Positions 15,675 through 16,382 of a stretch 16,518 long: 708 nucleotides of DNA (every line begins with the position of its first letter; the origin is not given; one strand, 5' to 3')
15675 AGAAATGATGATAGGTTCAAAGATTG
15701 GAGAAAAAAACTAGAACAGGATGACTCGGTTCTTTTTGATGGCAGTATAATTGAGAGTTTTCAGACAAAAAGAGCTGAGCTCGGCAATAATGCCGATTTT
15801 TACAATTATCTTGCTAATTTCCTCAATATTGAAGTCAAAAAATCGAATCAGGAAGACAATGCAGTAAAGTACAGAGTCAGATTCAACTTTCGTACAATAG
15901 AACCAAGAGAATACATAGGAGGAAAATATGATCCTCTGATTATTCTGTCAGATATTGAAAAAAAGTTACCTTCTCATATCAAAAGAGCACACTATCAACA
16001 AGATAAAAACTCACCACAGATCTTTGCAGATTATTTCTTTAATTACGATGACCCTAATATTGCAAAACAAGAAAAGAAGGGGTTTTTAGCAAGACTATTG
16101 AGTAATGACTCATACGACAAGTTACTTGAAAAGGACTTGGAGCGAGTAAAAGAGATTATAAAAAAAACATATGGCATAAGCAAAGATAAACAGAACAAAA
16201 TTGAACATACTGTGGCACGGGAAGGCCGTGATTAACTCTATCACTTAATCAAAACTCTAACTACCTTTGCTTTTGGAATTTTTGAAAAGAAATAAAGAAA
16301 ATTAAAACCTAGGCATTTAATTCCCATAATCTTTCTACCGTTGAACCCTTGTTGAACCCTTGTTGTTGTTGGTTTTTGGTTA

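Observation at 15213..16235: Zinc-ribbon / Mrr-like PD-(D/E)xK nuclease with an unassignable C-terminal domain, directly behind the integrase (candidate defence or mobile-element nuclease)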

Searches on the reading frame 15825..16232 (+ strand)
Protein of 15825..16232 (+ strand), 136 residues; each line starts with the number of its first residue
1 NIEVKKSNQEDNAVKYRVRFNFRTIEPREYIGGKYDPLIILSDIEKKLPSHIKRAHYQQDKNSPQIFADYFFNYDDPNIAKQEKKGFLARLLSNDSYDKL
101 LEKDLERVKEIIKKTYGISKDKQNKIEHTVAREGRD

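Call 45: predict_structure(alignment_id=A4)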
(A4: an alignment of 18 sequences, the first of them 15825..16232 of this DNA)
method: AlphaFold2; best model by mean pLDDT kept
length: 136 residues; sequences in the alignment: 18
mean_pLDDT: 81.5   pTM: 0.74
mean pLDDT of the five models: 81.5, 81.0, 80.8, 80.4, 78.5
residues with pLDDT >= 90: 78; 70-90: 22; 50-70: 23; < 50: 13
segments of 3 or more residues with pLDDT < 50: 1-10
pLDDT, mean of each block of 10 residues (from residue 1): 40 85 93 90 97 96 95 77 53 73 95 93 79 68
secondary structure, 60 per line:
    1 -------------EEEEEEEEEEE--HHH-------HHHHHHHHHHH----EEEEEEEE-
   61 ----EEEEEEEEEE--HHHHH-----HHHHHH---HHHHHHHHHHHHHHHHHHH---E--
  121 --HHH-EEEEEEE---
elements in order: E14-24 H37-47 E52-59 E65-74 H77-81 H87-92 H96-114 E127-133
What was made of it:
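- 15825..16232 (+): C-terminal domain (residues 205-340): ferredoxin-like beta-alpha-beta-beta-alpha-alpha-beta sandwich with no assignable family. Conserved Y234, D273, Y320-G321, R336. Domain model pLDDT 81.5, pTM 0.74 (call 45).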

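Call 48: fold_search(model_id=the predicted structure, library=pdb)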
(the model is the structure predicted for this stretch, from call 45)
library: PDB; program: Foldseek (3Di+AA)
matches with E <= 10: 1788; with E <= 0.001: 0
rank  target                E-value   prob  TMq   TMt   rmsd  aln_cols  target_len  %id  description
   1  8vm1_A                5.4e-03  0.96  0.39  0.31   7.8       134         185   11  Structural Elucidation of the Mesothelin Mucin16 CA125 Interaction (released 2024-09-04)
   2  7ljh_A                7.4e-03  0.89  0.34  0.16   8.6       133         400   12  Structure of poly(aspartic acid) hydrolase PahZ2 with Zn+2 bound (released 2021-12-08)
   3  2ec2_A                1.1e-02  0.63  0.28  0.29   9.6       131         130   14  Crystal structure of transposase from Sulfolobus tokodaii (released 2007-02-27)
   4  2vic_B                1.8e-02  0.82  0.34  0.35   7.5       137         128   13  CRYSTAL STRUCTURE OF THE ISHP608 TRANSPOSASE IN COMPLEX with Left end 26- mer DNA and manganese (released 2008-02-19)
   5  2yy3_A                2.0e-02  1.00  0.48  0.67   5.8       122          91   11  Crystal Structure of translation elongation factor EF-1 beta from Pyrococcus horikoshii (released 2007-10-30)
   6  7csl_C                2.2e-02  0.99  0.43  0.62   6.4       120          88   12  Crystal structure of the archaeal EF1A-EF1B complex (released 2021-06-23)
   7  7sa9_A                3.2e-02  0.80  0.30  0.33  10.0        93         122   10  Human MUC16 SEA5 Domain (released 2022-03-23)
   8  1vqs_B                3.4e-02  0.69  0.34  0.39   8.7       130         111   14  Crystal structure of a nipsnap family protein with unknown function (atu4242) from agrobacterium tumefaciens str. c58  (released 2005-01-11)
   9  8gkl_E                3.6e-02  0.85  0.29  0.33   7.7        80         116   10  Crystal Structure of the Humanized MUC16 Specific Antibody huAR9.6 (released 2024-03-20)
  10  3io1_A                3.8e-02  0.57  0.32  0.15   7.0       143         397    9  Crystal Structure of Aminobenzoyl-glutamate utilization protein from Klebsiella pneumoniae (released 2009-08-25)
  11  6mte_v                4.1e-02  0.87  0.27  0.05  11.6        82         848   18  Rabbit 80S ribosome with eEF2 and SERBP1 (rotated state) (released 2018-11-21)
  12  4zos_C                4.1e-02  0.80  0.36  0.43   8.5       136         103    8  2.20 Angstrom resolution crystal structure of protein YE0340 of unidentified function from Yersinia enterocolitica sub (released 2015-06-17)
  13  2vju_B                4.1e-02  0.66  0.33  0.33   7.7       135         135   13  Crystal structure of the IS608 transposase in complex with the complete Right end 35-mer DNA and manganese (released 2008-02-19)
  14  2f4f_A                5.0e-02  0.47  0.30  0.31  12.4       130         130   14  Crystal structure of IS200 transposase (released 2005-12-13)
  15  2ap6_A                5.3e-02  0.47  0.33  0.39   8.4       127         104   14  X-Ray Crystal Structure of Protein Atu4242 from Agrobacterium tumefaciens. Northeast Strucutral Genomics Consortium Ta (released 2005-11-01)
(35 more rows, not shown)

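Call 71: find_homologous_proteins(query=A4, max_evalue=0.001)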
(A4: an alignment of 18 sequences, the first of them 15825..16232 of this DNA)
Query A4 (18 sequences) (136 aa, profile of the alignment): 15 proteins with E <= 0.001 among 947 candidates.
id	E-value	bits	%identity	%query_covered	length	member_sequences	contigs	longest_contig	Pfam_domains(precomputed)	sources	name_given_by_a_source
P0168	1.6e-30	124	25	76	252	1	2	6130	-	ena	-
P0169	7.4e-20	89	55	87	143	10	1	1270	-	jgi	-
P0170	1.1e-18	85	53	86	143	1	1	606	-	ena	-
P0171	3.9e-18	84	58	86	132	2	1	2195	-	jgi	jgi:hypothetical protein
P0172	4.5e-18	83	56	88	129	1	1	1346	-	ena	-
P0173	1.1e-17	82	59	86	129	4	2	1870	-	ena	-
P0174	1.3e-17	82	58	87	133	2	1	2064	-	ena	-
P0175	1.4e-17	82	57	88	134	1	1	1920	-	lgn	-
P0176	1.4e-17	82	54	84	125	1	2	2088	-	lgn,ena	-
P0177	4.1e-17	80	55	84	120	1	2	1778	-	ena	-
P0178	5.1e-17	80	53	88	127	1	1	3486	-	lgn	-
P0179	5.8e-17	80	51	84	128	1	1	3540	-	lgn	-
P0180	2.7e-16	78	54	81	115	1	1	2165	-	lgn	-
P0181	9.1e-16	76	43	16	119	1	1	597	-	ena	-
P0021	1.8e-10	59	69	55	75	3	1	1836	-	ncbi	-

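Call 72: search_solved_structures(query=A4, max_evalue=10)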
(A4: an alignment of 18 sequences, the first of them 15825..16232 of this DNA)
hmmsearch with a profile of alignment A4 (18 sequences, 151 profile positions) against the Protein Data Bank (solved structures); distinct sequences matched with E-value up to 10: 3.
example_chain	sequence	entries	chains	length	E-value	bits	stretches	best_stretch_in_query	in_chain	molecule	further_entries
4o3m_A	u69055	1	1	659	1.1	12.2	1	68-130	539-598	Bloom syndrome protein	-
4cgz_A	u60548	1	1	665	1.2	12.2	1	68-130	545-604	BLOOM'S SYNDROME HELICASE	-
4cdg_A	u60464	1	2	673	1.2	12.2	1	68-130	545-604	BLOOM SYNDROME PROTEIN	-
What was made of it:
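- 15825..16232 (+): No PDB sequence hit (call 72).
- Tried and rejected: The PDB profile search gave nothing (call 72).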

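Call 74: find_encoding_contigs(protein=P0179, flank=5000, max_places=2)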
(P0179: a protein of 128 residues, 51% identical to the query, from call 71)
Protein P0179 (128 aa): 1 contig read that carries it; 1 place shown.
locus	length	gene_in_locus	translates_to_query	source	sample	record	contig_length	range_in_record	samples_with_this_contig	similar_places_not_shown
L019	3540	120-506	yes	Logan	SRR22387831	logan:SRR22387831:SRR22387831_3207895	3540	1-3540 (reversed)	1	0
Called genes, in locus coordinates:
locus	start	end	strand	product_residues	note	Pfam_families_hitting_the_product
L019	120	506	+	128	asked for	-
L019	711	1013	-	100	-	PF00355:Rieske, PF13806:Rieske_2, PF22543:Rieske_4 (faint)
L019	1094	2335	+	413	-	PF05221:AdoHcyase, PF02826:2-Hacid_dh_C, PF00670:AdoHcyase_NAD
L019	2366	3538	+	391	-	?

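Call 75: find_encoding_contigs(protein=P0178, flank=5000, max_places=2)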
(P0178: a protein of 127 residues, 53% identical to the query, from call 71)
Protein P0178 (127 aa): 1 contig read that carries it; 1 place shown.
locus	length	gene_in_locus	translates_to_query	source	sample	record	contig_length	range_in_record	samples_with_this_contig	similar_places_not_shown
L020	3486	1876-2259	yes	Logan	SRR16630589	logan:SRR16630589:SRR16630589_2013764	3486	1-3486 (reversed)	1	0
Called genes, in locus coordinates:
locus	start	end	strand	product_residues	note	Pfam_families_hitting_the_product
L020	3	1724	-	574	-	?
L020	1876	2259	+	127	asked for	-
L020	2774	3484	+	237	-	?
